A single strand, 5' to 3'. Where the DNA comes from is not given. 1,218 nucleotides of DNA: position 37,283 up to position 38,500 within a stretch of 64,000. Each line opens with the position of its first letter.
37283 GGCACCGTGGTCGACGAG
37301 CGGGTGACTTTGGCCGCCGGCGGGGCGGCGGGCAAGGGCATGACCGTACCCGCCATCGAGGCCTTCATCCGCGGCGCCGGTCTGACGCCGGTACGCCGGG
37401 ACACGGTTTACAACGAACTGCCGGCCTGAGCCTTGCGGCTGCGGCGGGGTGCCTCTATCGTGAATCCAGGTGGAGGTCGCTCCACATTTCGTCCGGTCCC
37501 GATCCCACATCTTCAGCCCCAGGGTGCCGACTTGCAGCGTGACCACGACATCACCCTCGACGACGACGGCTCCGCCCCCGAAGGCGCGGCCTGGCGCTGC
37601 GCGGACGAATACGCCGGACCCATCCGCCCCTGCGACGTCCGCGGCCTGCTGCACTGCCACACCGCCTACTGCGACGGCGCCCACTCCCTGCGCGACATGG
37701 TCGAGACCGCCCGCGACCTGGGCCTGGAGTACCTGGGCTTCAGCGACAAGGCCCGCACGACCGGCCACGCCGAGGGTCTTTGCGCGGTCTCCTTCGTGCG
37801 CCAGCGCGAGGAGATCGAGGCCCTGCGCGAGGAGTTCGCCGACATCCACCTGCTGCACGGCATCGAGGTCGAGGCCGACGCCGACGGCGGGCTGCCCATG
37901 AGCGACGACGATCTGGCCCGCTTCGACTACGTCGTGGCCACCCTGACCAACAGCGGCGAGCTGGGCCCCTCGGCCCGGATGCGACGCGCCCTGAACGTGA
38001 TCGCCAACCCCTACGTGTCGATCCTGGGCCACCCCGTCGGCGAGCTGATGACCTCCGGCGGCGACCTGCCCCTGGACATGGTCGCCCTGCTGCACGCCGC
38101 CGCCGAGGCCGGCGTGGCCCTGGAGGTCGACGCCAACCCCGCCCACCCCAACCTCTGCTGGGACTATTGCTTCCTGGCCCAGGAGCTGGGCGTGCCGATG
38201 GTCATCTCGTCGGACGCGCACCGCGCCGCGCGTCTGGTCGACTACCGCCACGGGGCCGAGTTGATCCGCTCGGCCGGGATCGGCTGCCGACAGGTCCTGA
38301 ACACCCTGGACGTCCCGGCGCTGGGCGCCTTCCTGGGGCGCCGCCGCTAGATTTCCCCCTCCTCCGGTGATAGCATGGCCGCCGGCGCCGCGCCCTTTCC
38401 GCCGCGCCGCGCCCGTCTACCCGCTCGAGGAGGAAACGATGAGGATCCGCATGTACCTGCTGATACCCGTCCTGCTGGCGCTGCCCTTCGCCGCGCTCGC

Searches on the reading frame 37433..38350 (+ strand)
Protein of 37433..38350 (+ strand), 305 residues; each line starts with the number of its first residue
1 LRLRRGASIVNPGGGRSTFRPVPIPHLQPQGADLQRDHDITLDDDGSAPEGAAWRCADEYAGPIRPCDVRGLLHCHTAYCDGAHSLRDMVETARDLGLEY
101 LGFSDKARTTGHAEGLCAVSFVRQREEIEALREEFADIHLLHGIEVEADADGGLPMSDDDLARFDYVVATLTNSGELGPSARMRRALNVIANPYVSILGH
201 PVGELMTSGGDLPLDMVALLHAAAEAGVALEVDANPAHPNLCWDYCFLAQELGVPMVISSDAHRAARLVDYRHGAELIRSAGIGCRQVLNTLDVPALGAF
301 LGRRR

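Call 80: search_protein_families(library=pfam, proteins=[window:37433-38350:+], max_evalue=0.00001)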
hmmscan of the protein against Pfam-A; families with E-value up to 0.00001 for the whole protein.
window:37433-38350:+ (305 aa): 1 family
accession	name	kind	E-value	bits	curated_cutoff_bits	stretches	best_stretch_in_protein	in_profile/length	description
PF02811.25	PHP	-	1.2e-09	39.1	26.4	1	73-171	2-92/164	PHP domain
